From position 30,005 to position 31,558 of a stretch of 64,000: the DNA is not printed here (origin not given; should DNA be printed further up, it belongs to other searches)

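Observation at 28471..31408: Sugar C-methyltransferase-type enzyme (TylCIII-like) plus a second Zn-ribbon methyltransferase in the cluster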

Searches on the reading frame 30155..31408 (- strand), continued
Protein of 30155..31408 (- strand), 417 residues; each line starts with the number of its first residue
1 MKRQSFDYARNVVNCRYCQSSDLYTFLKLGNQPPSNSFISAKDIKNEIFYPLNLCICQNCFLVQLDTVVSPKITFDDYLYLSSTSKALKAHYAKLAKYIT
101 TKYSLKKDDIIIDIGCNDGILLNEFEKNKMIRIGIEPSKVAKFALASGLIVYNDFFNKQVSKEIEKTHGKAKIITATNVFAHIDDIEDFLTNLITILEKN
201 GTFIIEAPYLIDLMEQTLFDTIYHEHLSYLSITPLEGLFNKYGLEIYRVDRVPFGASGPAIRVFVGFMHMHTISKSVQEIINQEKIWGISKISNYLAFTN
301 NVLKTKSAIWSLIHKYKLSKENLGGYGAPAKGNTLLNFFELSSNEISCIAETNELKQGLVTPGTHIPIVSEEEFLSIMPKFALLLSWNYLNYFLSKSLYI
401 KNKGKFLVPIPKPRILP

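Call 79: fold_search(model_id=the predicted structure, library=pdb)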
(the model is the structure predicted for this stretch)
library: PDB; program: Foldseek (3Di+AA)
matches with E <= 10: 1953; with E <= 0.001: 857
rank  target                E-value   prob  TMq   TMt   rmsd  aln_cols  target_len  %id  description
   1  4rv9                  2.0e-45  1.00  0.93  0.92   2.0       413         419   34  Crystal structure of MtmC in complex with SAH (released 2015-02-04)
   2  4rvd                  3.7e-45  1.00  0.93  0.93   2.0       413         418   34  Crystal structure of MtmC in complex with SAM (released 2015-01-28)
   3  5t67_A                1.6e-43  1.00  0.92  0.94   1.9       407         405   30  x-ray structure of the KijD1 C3-methyltransferase from Actinomadura kijaniata in complex with SAH and dTDP-sugar produ (released 2016-09-14)
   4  5t6b_B                1.7e-43  1.00  0.91  0.93   2.2       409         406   29  X-ray structure of the KijD1 C3-methyltransfeerase, converted to monomeric form (released 2016-09-14)
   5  5t64_A                3.9e-43  1.00  0.92  0.94   2.0       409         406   30  X-ray structure of the C3-methyltransferase KijD1 from Actinomadura kijaniata in complex with TDP and SAH (released 2016-09-14)
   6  5t6b_A                4.4e-43  1.00  0.89  0.92   2.4       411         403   28  X-ray structure of the KijD1 C3-methyltransfeerase, converted to monomeric form (released 2016-09-14)
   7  5t64_B                9.0e-43  1.00  0.89  0.93   2.3       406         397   29  X-ray structure of the C3-methyltransferase KijD1 from Actinomadura kijaniata in complex with TDP and SAH (released 2016-09-14)
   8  3ndi                  2.1e-42  1.00  0.91  0.94   1.9       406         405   31  X-ray Structure of a C-3'-Methyltransferase in Complex with S-adenosylmethionine and dTMP (released 2010-06-30)
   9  5t6b_D                2.5e-42  1.00  0.87  0.92   2.7       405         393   28  X-ray structure of the KijD1 C3-methyltransfeerase, converted to monomeric form (released 2016-09-14)
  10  5t67_B                3.3e-42  1.00  0.91  0.94   1.9       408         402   29  x-ray structure of the KijD1 C3-methyltransferase from Actinomadura kijaniata in complex with SAH and dTDP-sugar produ (released 2016-09-14)
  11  4e2y                  3.5e-42  1.00  0.92  0.95   1.8       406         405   31  X-ray Structure of the E224Q mutant of TcaB9, a C-3'-Methyltransferase, in Complex with S-Adenosyl-L-Homocysteine and Su (released 2012-04-25)
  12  5t6b_C                3.5e-42  1.00  0.88  0.93   2.2       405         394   28  X-ray structure of the KijD1 C3-methyltransfeerase, converted to monomeric form (released 2016-09-14)
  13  4e33                  3.7e-42  1.00  0.91  0.94   1.9       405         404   31  X-ray Structure of the C-3'-Methyltransferase TcaB9 in Complex with S-Adenosyl-L-Homocysteine and Reduced dTDP-Sugar Sub (released 2012-04-25)
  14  4e2w                  5.6e-42  1.00  0.91  0.94   1.9       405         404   31  X-ray Structure of the H181N mutant of TcaB9, a C-3'-Methyltransferase, in Complex with S-Adenosyl-L-Homocysteine and Su (released 2012-04-25)
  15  4e2x                  6.0e-42  1.00  0.91  0.94   1.9       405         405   31  X-ray Structure of the Y222F mutant of TcaB9, a C-3'-Methyltransferase, in Complex with S-Adenosyl-L-Homocysteine and dT (released 2012-04-25)
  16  4e31                  9.0e-42  1.00  0.91  0.94   1.9       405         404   31  X-ray Structure of the Y76F mutant of TcaB9, a C-3'-Methyltransferase, in Complex with S-Adenosyl-L-Homocysteine and Sug (released 2012-04-25)
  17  4e2z                  9.6e-42  1.00  0.91  0.94   1.9       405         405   31  X-ray Structure of the H225N mutant of TcaB9, a C-3'-Methyltransferase, in Complex with S-Adenosyl-L-Homocysteine and Su (released 2012-04-25)
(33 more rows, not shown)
